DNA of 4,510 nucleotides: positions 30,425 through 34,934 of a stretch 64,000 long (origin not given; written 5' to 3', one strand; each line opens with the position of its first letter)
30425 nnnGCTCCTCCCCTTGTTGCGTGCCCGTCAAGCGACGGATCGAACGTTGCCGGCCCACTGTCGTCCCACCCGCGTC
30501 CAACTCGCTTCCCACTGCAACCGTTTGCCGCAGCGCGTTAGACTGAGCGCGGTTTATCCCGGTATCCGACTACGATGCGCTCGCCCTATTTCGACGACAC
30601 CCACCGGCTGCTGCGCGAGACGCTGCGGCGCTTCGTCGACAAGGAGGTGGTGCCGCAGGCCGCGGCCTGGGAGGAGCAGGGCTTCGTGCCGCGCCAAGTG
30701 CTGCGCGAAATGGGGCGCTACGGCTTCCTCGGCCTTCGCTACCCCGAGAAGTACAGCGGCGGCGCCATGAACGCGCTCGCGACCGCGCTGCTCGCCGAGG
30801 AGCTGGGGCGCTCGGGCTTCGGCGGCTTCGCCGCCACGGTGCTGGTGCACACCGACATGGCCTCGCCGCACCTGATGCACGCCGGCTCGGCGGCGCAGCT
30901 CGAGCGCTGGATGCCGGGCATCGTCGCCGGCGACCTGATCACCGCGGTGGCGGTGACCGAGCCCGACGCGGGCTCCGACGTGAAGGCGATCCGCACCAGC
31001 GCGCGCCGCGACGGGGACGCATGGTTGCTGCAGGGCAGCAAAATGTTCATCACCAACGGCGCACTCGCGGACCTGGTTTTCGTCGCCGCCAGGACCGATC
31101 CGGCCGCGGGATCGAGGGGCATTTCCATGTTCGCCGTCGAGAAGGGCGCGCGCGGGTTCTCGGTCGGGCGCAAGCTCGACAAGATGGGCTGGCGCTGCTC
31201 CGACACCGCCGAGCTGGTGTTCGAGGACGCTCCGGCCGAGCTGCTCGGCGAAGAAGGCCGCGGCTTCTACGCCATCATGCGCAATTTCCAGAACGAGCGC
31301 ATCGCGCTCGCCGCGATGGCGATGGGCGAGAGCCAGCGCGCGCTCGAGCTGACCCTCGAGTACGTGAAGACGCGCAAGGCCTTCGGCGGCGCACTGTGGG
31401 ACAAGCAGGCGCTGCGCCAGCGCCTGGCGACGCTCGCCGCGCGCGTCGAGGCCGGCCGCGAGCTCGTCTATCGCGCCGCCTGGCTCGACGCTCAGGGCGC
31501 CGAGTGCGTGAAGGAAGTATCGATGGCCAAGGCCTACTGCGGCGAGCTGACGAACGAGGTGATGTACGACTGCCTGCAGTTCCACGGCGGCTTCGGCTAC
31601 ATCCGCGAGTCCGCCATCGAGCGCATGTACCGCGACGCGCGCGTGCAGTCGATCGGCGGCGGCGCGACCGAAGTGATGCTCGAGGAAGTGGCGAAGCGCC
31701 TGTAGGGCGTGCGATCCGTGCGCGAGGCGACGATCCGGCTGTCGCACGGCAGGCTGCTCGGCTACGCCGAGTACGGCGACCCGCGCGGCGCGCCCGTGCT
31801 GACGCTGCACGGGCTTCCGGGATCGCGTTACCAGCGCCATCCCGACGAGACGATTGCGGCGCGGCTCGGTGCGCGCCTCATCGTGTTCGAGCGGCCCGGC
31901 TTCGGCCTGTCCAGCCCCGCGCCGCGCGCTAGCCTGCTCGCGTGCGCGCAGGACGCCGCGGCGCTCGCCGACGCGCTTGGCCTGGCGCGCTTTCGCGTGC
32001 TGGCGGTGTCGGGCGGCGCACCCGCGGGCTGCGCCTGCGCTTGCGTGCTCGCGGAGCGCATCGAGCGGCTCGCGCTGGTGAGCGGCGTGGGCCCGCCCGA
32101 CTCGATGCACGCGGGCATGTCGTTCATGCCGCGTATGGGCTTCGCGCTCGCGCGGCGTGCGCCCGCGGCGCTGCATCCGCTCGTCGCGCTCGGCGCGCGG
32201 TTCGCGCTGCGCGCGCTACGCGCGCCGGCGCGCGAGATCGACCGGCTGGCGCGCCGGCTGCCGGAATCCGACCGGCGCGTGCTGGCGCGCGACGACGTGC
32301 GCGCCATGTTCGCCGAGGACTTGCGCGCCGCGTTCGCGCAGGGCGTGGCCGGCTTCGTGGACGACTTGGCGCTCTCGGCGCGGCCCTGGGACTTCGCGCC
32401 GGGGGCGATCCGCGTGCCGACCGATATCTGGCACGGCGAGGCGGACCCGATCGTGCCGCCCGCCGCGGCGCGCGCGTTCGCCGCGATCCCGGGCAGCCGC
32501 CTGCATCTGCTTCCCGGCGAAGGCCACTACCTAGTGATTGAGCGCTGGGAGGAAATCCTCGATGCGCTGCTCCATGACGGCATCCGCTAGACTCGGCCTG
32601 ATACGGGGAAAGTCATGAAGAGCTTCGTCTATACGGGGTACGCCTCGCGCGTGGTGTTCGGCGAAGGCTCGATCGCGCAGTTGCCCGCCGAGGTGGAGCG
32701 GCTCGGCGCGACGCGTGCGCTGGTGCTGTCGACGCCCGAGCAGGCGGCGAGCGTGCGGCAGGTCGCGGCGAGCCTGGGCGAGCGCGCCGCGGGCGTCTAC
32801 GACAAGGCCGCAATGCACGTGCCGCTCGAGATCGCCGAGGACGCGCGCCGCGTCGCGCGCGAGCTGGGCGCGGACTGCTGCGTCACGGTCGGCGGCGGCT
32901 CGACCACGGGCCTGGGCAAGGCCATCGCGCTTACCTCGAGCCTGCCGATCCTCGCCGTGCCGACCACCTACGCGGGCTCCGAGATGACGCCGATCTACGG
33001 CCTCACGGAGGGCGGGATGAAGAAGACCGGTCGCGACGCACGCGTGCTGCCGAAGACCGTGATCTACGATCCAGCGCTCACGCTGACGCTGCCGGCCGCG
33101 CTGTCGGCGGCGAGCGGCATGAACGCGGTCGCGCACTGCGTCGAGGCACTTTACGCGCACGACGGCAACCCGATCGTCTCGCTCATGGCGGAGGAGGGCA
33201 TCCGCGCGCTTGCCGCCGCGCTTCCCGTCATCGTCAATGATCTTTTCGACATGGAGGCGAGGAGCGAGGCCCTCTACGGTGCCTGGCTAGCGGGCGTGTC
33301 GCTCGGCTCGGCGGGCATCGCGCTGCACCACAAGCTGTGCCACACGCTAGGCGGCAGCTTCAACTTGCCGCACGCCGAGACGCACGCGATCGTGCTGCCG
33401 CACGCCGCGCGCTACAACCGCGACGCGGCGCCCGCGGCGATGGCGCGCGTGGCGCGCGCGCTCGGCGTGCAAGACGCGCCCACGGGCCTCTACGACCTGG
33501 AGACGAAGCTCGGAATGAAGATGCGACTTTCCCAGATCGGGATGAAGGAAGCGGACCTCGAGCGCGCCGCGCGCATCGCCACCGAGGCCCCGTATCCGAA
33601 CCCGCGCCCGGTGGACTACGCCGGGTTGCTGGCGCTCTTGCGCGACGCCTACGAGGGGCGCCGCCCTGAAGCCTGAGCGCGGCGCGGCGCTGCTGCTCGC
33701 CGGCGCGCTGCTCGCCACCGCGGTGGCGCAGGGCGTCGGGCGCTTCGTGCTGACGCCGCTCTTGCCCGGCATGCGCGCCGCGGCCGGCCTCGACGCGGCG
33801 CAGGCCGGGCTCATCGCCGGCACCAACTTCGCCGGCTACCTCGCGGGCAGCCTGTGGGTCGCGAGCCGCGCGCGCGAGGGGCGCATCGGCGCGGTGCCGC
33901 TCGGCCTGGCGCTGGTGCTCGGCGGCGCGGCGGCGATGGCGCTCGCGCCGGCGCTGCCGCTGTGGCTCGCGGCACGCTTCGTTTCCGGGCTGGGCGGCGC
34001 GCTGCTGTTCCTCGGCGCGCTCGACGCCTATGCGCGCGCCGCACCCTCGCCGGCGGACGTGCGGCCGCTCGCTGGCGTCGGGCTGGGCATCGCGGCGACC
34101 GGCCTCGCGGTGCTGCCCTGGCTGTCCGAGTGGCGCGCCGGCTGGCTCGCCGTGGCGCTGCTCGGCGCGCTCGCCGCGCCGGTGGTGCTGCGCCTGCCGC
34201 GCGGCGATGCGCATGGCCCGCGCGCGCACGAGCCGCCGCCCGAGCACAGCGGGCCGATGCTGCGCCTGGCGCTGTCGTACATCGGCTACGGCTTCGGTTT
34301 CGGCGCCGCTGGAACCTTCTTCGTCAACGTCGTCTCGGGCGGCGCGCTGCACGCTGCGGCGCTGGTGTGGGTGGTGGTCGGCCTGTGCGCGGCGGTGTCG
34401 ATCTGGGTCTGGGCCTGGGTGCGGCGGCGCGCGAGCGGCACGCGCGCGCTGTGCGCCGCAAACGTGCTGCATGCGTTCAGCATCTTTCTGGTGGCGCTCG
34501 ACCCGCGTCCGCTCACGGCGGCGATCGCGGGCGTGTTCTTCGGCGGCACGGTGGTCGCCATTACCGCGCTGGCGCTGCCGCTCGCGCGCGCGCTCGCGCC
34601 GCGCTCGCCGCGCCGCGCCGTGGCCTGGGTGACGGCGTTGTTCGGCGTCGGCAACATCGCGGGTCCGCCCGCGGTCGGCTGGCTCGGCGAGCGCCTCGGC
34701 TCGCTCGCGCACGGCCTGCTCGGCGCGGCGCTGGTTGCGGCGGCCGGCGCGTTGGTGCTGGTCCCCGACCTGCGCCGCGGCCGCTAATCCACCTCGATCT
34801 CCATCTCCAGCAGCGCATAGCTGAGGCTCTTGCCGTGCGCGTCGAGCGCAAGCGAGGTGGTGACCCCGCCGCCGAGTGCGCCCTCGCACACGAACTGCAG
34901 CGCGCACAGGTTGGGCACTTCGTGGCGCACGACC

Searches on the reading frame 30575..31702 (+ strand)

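Call 49: search_protein_families(library=pfam, proteins=[window:30575-31702:+], max_evalue=0.00001)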
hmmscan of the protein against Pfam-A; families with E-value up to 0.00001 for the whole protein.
window:30575-31702:+ (376 aa): 5 families
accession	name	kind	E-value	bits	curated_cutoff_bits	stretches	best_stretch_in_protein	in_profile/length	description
PF00441.29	Acyl-CoA_dh_1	-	2.4e-47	161.3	22.4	1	228-376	1-149/150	Acyl-CoA dehydrogenase, C-terminal domain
PF02771.21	Acyl-CoA_dh_N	-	9.1e-31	107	22.9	1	8-120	2-113/113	Acyl-CoA dehydrogenase, N-terminal domain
PF02770.24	Acyl-CoA_dh_M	-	3.6e-26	91.6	33.3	1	124-218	1-96/97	Acyl-CoA dehydrogenase, middle domain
PF08028.16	Acyl-CoA_dh_2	-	4.3e-18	66.3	22.7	1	244-357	2-125/134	Acyl-CoA dehydrogenase, C-terminal domain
PF22924.1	ACOX_C_alpha1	-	1.1e-06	29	27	1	309-376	101-168/169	Acyl-CoA oxidase, C-alpha1 domain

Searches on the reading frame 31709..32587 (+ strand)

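Call 49: search_protein_families(library=pfam, proteins=[window:31709-32587:+], max_evalue=0.00001)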
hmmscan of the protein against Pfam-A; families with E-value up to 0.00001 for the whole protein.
window:31709-32587:+ (293 aa): 2 families
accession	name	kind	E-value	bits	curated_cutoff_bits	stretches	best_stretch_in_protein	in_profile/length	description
PF00561.26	Abhydrolase_1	-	7.3e-20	72.1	25.8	1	29-278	2-243/245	alpha/beta hydrolase fold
PF12697.13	Abhydrolase_6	-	4.2e-12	47.6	26.3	1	30-286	1-217/217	Alpha/beta hydrolase family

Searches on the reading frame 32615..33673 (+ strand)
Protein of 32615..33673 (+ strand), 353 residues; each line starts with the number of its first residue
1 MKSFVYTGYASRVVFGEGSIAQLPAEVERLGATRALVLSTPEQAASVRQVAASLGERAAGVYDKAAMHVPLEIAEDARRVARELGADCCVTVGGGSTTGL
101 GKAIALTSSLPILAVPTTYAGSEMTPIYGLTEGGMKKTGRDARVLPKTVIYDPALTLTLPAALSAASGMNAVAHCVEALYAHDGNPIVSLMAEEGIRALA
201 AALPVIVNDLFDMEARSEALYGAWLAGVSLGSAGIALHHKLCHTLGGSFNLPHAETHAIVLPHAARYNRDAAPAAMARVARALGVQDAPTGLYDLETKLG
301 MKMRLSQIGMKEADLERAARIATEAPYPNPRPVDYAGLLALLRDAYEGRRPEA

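Call 49: search_protein_families(library=pfam, proteins=[window:32615-33673:+], max_evalue=0.00001)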
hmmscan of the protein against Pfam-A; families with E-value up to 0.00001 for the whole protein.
window:32615-33673:+ (353 aa): 3 families
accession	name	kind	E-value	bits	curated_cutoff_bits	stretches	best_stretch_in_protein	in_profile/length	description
PF25137.1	ADH_Fe_C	-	9.6e-49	166.1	27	1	165-346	2-194/194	Fe-containing alcohol dehydrogenase family, C-terminal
PF00465.25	Fe-ADH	-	4e-29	101.8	31.3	1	11-153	2-168/168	Iron-containing alcohol dehydrogenase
PF13685.12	Fe-ADH_2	-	5.8e-10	39.8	28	1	14-153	1-142/149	Iron-containing alcohol dehydrogenase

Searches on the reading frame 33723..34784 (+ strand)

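Call 49: search_protein_families(library=pfam, proteins=[window:33723-34784:+], max_evalue=0.00001)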
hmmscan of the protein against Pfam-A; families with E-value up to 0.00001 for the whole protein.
window:33723-34784:+ (354 aa): 2 families
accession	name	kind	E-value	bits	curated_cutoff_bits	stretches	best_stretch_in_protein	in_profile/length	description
PF06779.20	MFS_4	-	4.8e-56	191.1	26.3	1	1-345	3-362/364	Uncharacterised MFS-type transporter YbfB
PF07690.21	MFS_1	-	3.9e-12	46.2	33.4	1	3-294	8-325/347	Major Facilitator Superfamily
